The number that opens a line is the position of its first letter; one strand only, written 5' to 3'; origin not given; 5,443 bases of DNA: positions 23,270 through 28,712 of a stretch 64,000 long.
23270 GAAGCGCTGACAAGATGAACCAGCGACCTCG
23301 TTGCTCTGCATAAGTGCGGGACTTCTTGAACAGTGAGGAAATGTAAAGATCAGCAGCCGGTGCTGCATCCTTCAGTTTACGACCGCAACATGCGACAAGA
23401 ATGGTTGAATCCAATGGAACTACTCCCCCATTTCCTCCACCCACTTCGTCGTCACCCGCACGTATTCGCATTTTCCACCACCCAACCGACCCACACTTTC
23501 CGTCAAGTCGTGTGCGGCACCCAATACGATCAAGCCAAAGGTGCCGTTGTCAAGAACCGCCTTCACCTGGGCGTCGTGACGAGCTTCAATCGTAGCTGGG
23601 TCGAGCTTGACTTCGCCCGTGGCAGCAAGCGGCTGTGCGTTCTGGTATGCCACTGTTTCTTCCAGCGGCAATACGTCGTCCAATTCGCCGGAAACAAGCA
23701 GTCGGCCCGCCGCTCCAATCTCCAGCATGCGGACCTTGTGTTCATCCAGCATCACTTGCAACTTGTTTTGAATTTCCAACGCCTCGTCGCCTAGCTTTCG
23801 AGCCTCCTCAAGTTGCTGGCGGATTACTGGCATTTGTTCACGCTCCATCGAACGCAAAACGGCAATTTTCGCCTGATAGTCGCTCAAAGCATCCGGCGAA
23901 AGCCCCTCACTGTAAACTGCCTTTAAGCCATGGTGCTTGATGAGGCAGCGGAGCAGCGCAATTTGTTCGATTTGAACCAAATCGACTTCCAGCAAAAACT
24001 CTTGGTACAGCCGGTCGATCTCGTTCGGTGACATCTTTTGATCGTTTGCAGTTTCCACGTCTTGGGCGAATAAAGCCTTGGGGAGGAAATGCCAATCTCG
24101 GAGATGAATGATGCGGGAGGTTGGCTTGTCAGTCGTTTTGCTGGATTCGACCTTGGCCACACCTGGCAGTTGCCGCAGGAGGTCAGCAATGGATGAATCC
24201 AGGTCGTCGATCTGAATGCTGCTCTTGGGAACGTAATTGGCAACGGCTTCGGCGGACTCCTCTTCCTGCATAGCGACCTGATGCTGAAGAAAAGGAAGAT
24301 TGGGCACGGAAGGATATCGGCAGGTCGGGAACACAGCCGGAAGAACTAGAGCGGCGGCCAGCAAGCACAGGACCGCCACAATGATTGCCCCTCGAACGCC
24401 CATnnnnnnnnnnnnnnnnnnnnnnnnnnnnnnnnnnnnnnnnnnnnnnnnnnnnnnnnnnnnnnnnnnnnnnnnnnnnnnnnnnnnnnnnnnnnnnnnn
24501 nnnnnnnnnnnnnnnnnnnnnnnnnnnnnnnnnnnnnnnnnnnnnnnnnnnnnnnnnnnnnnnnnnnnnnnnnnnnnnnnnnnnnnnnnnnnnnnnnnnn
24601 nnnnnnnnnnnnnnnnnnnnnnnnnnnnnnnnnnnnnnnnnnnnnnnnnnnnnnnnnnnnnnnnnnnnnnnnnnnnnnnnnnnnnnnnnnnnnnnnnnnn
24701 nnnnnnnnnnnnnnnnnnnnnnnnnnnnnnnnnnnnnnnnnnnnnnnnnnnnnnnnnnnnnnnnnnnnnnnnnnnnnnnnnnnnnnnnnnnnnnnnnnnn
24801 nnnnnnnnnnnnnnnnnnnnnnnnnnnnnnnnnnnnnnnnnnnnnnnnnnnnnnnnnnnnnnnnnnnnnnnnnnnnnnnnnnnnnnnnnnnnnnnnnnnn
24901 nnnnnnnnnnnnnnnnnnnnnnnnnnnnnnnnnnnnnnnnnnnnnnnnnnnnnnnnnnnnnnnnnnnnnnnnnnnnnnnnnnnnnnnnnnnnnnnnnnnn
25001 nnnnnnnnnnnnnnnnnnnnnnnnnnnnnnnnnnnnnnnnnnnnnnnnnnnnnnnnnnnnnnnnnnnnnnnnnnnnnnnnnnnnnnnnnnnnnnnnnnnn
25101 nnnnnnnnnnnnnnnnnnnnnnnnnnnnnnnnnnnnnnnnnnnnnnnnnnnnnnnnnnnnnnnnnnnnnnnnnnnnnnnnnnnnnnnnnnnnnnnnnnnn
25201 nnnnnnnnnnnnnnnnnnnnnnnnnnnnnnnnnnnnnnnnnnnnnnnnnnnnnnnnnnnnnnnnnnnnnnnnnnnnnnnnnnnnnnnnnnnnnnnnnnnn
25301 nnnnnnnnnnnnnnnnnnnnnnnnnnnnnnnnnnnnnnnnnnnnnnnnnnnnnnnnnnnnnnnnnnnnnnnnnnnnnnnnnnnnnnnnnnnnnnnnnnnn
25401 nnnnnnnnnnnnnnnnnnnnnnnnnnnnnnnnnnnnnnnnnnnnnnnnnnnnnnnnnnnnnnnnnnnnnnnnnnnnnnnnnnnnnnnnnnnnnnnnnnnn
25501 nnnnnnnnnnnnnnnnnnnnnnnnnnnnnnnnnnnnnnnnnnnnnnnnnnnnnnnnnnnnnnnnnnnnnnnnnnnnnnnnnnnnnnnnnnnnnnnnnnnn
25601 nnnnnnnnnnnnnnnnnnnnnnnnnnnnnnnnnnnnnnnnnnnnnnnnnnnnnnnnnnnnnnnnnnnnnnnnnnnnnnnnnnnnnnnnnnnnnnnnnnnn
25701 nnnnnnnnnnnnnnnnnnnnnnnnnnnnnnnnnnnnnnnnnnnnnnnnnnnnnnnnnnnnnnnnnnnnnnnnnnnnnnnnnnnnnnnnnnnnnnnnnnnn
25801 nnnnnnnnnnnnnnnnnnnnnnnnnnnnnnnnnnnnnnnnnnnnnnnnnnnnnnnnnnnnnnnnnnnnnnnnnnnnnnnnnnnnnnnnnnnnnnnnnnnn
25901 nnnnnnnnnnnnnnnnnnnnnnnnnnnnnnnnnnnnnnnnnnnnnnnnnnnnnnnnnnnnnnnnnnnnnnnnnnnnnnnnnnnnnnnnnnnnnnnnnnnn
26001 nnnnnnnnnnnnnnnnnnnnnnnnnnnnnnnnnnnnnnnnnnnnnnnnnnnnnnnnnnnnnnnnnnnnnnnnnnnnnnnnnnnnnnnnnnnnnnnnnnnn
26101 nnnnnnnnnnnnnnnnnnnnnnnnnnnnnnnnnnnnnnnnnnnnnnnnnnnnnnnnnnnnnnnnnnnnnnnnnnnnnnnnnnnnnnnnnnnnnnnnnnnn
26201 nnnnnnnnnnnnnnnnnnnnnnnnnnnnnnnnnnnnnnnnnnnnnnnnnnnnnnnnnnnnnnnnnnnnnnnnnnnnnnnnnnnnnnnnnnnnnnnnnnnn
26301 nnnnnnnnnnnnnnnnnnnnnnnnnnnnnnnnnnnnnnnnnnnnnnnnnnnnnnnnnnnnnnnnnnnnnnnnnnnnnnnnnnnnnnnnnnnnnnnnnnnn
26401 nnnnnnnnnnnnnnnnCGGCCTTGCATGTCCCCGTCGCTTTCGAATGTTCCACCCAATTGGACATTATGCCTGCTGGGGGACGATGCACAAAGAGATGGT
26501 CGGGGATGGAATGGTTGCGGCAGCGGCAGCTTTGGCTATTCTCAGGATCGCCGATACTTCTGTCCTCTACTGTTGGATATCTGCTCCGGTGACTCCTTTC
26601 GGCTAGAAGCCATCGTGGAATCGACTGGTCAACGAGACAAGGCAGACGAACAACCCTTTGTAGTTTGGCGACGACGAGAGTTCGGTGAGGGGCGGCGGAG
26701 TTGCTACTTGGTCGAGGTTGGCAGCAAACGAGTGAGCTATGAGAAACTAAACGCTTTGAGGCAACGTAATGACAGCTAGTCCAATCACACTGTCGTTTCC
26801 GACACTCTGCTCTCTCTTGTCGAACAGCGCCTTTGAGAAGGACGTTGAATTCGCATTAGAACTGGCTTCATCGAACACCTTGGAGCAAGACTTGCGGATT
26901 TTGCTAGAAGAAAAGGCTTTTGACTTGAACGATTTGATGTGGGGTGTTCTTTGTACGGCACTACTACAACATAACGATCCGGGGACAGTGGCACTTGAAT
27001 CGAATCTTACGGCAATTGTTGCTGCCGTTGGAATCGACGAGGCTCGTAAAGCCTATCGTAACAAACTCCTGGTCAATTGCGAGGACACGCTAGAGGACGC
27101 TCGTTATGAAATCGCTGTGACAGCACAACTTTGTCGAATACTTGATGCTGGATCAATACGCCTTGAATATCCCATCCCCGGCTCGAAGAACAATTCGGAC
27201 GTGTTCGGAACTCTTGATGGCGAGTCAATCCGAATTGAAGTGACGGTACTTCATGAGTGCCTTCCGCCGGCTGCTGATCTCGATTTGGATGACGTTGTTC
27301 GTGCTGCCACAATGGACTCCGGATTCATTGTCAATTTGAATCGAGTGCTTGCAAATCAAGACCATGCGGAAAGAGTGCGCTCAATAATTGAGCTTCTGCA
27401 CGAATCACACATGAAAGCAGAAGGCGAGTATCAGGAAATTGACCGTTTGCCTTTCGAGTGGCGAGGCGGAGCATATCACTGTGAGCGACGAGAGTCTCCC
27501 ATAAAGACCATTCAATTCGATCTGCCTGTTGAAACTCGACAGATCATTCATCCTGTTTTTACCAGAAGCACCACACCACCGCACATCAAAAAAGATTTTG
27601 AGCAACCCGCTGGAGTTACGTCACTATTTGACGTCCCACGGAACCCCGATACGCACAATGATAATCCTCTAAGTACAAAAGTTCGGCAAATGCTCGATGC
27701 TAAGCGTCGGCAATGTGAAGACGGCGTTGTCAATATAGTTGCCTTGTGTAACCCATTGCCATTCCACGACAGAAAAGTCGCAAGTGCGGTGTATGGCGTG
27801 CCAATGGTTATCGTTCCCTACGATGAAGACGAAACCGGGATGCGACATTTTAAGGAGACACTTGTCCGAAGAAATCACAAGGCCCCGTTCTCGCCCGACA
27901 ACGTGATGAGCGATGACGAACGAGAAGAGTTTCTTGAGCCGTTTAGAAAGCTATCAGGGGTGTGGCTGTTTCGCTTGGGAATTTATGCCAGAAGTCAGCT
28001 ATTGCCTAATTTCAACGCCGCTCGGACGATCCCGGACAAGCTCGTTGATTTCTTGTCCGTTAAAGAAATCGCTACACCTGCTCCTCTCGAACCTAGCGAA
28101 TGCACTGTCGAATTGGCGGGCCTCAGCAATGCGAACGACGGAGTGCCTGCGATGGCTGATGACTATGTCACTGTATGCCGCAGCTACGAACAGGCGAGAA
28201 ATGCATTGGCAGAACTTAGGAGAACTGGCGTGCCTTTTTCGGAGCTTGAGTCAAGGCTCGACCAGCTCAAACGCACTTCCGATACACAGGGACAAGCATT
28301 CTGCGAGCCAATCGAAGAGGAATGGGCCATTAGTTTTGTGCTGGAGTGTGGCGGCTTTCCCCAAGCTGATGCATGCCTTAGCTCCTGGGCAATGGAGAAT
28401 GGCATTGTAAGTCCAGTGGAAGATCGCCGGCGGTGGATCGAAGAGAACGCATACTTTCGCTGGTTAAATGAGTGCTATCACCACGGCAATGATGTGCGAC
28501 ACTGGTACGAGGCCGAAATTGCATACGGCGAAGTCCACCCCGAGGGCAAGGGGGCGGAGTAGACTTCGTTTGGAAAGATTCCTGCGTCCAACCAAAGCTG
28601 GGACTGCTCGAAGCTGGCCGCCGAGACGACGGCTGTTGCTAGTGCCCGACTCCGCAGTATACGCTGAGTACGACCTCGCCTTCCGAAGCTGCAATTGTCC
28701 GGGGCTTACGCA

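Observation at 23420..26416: NERD-nuclease/UvrD-like helicase fusion co-transcribed with a membrane-anchored partner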

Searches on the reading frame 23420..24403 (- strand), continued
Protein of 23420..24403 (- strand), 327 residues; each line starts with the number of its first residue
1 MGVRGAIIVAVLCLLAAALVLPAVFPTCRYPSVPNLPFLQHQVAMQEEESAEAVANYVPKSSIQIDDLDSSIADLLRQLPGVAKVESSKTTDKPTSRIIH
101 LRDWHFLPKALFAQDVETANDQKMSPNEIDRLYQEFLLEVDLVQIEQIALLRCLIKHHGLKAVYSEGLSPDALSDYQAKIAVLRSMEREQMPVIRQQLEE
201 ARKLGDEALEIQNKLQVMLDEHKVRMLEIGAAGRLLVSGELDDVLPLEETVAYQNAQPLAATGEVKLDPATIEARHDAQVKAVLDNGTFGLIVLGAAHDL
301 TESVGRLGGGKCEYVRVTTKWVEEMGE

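Call 66: search_protein_families(library=pfam, alignment_id=A3, max_evalue=1)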
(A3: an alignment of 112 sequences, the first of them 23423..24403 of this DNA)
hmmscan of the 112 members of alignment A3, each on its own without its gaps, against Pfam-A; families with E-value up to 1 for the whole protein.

A. member 1, window:23423-24403:- (327 aa): 2 families
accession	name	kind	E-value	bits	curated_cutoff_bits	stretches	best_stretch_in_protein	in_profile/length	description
PF18967.5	PycTM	-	0.013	16.3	27.2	1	6-58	13-69/107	Pycsar effector protein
PF12998.12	ING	-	0.91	10.6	23.9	1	187-226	56-95/102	Inhibitor of growth proteins N-terminal histone-binding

B. families by the number of members that match (of 112 scanned): 125 families (the first 25 are shown)
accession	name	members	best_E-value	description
PF14282.11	FlxA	22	0.0063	FlxA-like protein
PF04350.18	PilO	12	0.0045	Pilus assembly protein, PilO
PF05873.17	Mt_ATP-synt_D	7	0.019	ATP synthase D chain, mitochondrial (ATP5H)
PF25392.1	MS_channel_TM1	7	0.028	Mechanosensitive ion channel, transmembrane helix 1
PF09090.17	MIF4G_like_2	7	0.057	MIF4G like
PF05837.17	CENP-H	6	0.029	Centromere protein H (CENP-H)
PF09686.15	Plasmid_RAQPRD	4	0.039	Plasmid protein of unknown function (Plasmid_RAQPRD)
PF09486.15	HrpB7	4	0.041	Bacterial type III secretion protein (HrpB7)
PF12781.13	AAA_9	4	0.053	ATP-binding dynein motor region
PF04612.17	T2SSM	3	0.013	Type II secretion system (T2SS), protein M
PF07235.16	DUF1427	3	0.016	Protein of unknown function (DUF1427)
PF14304.11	CSTF_C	3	0.028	Transcription termination and cleavage factor C-terminal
PF05377.16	FlaC_arch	3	0.034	Flagella accessory protein C (FlaC)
PF07321.17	YscO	3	0.043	Type III secretion protein YscO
PF03172.18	HSR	3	0.058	HSR domain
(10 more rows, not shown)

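Call 68: search_protein_families(library=pfam, proteins=[L002:7546-7989:+, L117:7161-7988:+], max_evalue=0.01)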
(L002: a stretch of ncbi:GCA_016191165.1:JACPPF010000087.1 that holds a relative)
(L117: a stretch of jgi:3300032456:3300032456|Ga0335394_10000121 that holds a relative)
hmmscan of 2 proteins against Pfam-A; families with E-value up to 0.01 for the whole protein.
L002:7546-7989:+ (147 aa): 0 families

L117:7161-7988:+ (275 aa): 1 family
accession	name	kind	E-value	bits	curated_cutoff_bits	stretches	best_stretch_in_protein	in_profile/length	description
PF04266.20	ASCH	-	3.7e-05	24.8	21.2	1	169-244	1-53/103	ASCH domain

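Call 82: search_protein_representatives(alignment_id=A3)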
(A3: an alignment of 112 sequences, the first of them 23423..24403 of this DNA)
Query: 112 sequences, 338 profile positions. Proteins with E-value up to 0.001 (for the whole library): 1322; up to 1e-10: 930; up to 1e-30: 350. The best 150 are listed.
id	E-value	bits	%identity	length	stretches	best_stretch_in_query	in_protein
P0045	6.8e-160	548.2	-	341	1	1-338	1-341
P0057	9.6e-159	544.4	-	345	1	1-338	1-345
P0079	5.4e-137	472.9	-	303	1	38-338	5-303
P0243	9.4e-116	403.0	-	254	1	89-337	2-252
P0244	6.4e-113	393.7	-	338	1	8-336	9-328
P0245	1.1e-108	379.8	-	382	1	3-335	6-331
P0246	9.4e-108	376.7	-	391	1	8-336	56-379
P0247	7.4e-107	373.8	-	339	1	7-336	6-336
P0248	9.7e-107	373.4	-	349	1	4-337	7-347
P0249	9.5e-106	370.2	-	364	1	5-336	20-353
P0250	1.0e-105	370.0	-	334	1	2-337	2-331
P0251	5.1e-105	367.8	-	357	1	32-336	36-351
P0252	4.4e-104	364.7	-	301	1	62-337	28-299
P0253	1.6e-103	362.8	-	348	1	7-336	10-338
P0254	3.0e-102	358.6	-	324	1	12-338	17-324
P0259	4.0e-96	338.5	-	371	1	4-337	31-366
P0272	3.9e-87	309.0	-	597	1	33-337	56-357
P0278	2.0e-84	300.1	-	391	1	33-336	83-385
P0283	1.1e-80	287.7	-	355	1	111-335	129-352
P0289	3.0e-77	276.4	-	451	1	47-336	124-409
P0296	5.9e-74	265.6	-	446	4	221-336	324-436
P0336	2.4e-59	217.6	-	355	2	38-191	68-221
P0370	1.7e-51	191.8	-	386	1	94-328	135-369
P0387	1.9e-48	181.7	-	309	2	65-187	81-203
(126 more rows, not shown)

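Call 83: search_protein_families(library=pfam, proteins=[P0272, P0289, P0296, P0246, P0278, P0370, P0283, P0336, P0387, P0259], max_evalue=0.01)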
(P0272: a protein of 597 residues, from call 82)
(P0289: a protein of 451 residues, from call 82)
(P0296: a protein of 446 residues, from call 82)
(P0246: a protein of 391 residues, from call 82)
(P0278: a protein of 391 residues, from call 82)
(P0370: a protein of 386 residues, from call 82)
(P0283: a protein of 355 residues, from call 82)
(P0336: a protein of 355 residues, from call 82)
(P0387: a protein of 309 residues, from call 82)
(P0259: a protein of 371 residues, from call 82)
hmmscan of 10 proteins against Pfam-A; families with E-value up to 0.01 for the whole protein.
P0272 (597 aa): 28 families (the best 25 are shown)
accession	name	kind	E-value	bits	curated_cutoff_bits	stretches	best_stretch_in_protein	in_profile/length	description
PF00515.34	TPR_1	-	1.3e-58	192.9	27.8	6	462-493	1-32/34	Tetratricopeptide repeat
PF13414.12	TPR_11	-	2.7e-49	165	26.8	6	435-475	1-41/42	TPR repeat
PF07719.23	TPR_2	-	8.9e-47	153.8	27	5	397-427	4-34/34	Tetratricopeptide repeat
PF13181.12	TPR_8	-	2.3e-39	130.6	25.7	5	500-528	6-34/34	Tetratricopeptide repeat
PF13371.12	TPR_9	-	1e-31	109.2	35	5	404-464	5-65/73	Tetratricopeptide repeat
PF13431.12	TPR_17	-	2.2e-29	99.7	24.4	3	451-482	2-33/34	Tetratricopeptide repeat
PF13432.12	TPR_16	-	5.6e-27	94.3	32.7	3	400-462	3-65/65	Tetratricopeptide repeat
PF13424.12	TPR_12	-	1.6e-24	86.3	30.1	4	460-526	1-76/77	Tetratricopeptide repeat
PF13428.12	TPR_14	-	4.2e-18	64.5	23.5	2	397-432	4-39/44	Tetratricopeptide repeat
PF14559.12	TPR_19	-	3.2e-14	53.4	25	2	505-561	1-57/68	Tetratricopeptide repeat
PF13174.12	TPR_6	-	1.7e-10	41.3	26.3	0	429-461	1-33/33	Tetratricopeptide repeat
PF13374.12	TPR_10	-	2.4e-08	34.2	27.5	0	462-490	2-30/42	Tetratricopeptide repeat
PF23914.1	TPR_CcmH_CycH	-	9.1e-08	32.5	42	1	505-592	60-150/158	Cytochrome c-type biogenesis protein H TPR domain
PF01239.28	PPTA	-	8.5e-07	28.8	29.5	0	411-438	2-29/32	Protein prenyltransferase alpha subunit repeat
PF12569.14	NatA_aux_su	-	2.1e-06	27.4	33.3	0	542-592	205-255/515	N-terminal acetyltransferase A, auxiliary subunit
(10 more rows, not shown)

P0289 (451 aa): 0 families

P0296 (446 aa): 1 family
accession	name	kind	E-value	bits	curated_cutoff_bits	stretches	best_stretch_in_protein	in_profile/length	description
PF07085.17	DRTGG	-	0.0024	18.1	25.2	0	387-430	50-91/105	DRTGG domain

P0246 (391 aa): 0 families

P0278 (391 aa): 0 families

P0370 (386 aa): 0 families

P0283 (355 aa): 0 families

P0336 (355 aa): 0 families

P0387 (309 aa): 0 families

P0259 (371 aa): 0 families

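Call 93: fold_search(model_id=the predicted structure, library=pdb)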
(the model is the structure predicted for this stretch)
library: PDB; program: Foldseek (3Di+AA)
matches with E <= 10: 234; with E <= 0.001: 0
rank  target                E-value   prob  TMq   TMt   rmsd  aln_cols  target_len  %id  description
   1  5w6l_A                5.7e-02  0.44  0.23  0.17  18.4       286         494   12  Crystal Structure of RRSP, a MARTX Toxin Effector Domain from Vibrio vulnificus CMCP6 (released 2018-06-27)
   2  2rad_A                2.3e-01  0.21  0.23  0.20  17.2       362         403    8  Crystal structure of the succinoglycan biosynthesis protein. Northeast structural Genomics Consortium target BcR135 (released 2007-10-02)
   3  8ryi_D                3.7e-01  0.06  0.15  0.15  15.1       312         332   11  Metformin hydrolase from Aminobacter niigataensis MD1 with urea in the active site (released 2024-08-28)
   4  8q7w_E                3.7e-01  0.03  0.11  0.08  25.2       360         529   10  Structure of the recycling U5 snRNP bound to chaperone CD2BP2 (State 3) (released 2024-04-17)
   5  8q7x_E                3.7e-01  0.03  0.11  0.08  25.2       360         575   10  Structure of the recycling U5 snRNP bound to chaperone CD2BP2 (State 4) (released 2024-04-17)
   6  8eac_B                3.9e-01  0.07  0.17  0.19  17.8       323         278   12  Thermus thermophilus methylenetetrahydrofolate reductase (released 2023-01-18)
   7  9oa1_A                3.9e-01  0.06  0.18  0.15  21.2       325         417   12  Ecoli DnaB helicase and Phage Lambda loader P with ADP-Mg in a 6:5 stoichiometry ratio. (released 2025-07-16)
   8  6qel_B                7.6e-01  0.05  0.17  0.14  24.4       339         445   11  E. coli DnaBC apo complex (released 2019-03-06)
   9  8cr2_A                9.0e-01  0.01  0.08  0.09  17.4       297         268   10  Homo sapiens Get1/Get2 heterotetramer (a3' deletion variant) in complex with a Get3 dimer (released 2023-11-29)
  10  3b55                  9.5e-01  0.07  0.20  0.17  19.9       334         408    9  Crystal structure of the Q81BN2_BACCR protein from Bacillus cereus. NESG target BcR135 (released 2007-11-06)
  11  2rad_B                9.5e-01  0.06  0.18  0.16  18.8       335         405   10  Crystal structure of the succinoglycan biosynthesis protein. Northeast structural Genomics Consortium target BcR135 (released 2007-10-02)
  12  2iw0                  1.2e+00  0.08  0.20  0.26  12.4       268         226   11  Structure of the chitin deacetylase from the fungal pathogen Colletotrichum lindemuthianum (released 2006-07-04)
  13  1tx0_A                1.2e+00  0.05  0.19  0.20  17.9       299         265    8  Dihydropteroate Synthetase, With Bound Product Analogue Pteroic Acid, From Bacillus anthracis (released 2004-09-14)
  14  2wwg_B                1.2e+00  0.04  0.14  0.18  17.1       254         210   12  Plasmodium falciparum thymidylate kinase in complex with dGMP and ADP (released 2010-04-21)
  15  4m3p_C                1.3e+00  0.06  0.18  0.17  15.2       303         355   10  Betaine-Homocysteine S-Methyltransferase from Homo sapiens complexed with Homocysteine (released 2014-06-18)
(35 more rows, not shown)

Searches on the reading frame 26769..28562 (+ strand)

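Call 12: search_protein_families(library=pfam, proteins=[window:26769-28562:+], max_evalue=0.01)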
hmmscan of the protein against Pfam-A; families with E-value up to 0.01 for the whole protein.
window:26769-28562:+ (597 aa): 1 family
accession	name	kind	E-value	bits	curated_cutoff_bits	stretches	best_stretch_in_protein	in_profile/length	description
PF11154.13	DUF2934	-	7.1e-05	22.8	22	1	552-583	1-32/37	Protein of unknown function (DUF2934)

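Call 59: search_protein_families(library=padloc, proteins=[window:26769-28562:+], max_evalue=0.001)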
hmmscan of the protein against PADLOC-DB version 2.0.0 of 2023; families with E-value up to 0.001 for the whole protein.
window:26769-28562:+ (597 aa): 0 families
